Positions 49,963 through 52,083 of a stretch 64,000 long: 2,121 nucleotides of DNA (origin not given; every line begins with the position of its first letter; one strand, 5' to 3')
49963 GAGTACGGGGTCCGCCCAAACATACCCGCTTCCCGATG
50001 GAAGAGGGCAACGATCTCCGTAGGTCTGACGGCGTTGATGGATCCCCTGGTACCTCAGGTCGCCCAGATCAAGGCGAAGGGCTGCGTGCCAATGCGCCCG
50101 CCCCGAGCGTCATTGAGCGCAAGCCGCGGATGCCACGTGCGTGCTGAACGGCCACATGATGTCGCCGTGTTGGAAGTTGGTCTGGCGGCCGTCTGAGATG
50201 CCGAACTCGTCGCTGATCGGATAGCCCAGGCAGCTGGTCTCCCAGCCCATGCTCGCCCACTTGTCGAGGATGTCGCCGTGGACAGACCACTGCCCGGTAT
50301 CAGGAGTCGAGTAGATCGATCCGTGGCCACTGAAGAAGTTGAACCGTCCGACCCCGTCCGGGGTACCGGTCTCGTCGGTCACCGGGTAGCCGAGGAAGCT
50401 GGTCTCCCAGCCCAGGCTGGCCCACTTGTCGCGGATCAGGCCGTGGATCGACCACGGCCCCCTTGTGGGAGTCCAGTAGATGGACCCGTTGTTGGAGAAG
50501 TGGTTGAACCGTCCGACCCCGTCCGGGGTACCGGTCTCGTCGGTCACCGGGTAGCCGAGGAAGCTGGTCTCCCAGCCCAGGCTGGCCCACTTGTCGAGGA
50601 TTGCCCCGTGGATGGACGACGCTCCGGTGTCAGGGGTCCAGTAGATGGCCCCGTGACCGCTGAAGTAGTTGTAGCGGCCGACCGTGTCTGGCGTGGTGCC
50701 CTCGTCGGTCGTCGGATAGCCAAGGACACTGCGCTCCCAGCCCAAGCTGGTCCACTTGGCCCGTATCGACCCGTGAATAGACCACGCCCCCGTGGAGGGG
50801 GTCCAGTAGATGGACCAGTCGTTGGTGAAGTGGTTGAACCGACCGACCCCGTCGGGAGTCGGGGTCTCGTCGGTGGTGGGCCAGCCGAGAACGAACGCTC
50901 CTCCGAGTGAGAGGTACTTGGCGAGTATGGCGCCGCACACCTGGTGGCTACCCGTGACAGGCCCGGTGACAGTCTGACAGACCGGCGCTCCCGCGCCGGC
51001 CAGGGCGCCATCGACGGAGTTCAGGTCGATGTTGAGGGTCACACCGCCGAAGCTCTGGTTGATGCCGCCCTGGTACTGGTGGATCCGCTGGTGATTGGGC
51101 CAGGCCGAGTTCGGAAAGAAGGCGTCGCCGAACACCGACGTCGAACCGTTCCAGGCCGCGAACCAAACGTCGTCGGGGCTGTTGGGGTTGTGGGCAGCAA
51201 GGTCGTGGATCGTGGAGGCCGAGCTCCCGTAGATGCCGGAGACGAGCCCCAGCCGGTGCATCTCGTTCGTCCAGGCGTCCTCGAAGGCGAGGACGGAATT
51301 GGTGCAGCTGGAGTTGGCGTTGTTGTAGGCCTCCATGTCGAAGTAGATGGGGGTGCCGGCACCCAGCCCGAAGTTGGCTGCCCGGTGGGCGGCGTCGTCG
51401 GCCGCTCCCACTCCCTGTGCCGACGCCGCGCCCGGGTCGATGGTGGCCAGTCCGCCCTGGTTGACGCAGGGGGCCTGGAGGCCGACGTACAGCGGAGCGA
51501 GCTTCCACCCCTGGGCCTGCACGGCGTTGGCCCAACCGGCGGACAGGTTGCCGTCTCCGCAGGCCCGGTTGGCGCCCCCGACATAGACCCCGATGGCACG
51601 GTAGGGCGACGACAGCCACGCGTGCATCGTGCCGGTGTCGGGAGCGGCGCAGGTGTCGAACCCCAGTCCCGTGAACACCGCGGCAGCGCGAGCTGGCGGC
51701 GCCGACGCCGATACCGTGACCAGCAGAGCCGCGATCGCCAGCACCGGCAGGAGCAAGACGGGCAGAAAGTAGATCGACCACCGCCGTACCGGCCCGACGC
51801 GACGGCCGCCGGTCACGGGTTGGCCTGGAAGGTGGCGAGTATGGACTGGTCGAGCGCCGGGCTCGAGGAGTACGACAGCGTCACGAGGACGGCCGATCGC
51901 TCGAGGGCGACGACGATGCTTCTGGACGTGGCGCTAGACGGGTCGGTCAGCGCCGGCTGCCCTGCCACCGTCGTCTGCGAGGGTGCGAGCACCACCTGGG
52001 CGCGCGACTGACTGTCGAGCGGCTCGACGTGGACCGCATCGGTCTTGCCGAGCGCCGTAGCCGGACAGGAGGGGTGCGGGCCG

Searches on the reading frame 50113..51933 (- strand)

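Call 42: search_protein_families(library=pfam, proteins=[window:50113-51933:-], max_evalue=0.01)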
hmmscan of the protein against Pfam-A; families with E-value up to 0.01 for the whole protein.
window:50113-51933:- (607 aa): 3 families
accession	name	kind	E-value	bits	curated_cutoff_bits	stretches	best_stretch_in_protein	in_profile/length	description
PF08310.17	LGFP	-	3e-100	328.9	22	5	459-511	1-52/53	LGFP repeat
PF08924.17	Rv2525c_GlyHyd-like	-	2e-43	149.3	27.2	1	105-306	2-197/198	Rv2525c-like, glycoside hydrolase-like domain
PF13783.11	DUF4177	-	0.0024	18.5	25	0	542-565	16-39/65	Domain of unknown function (DUF4177)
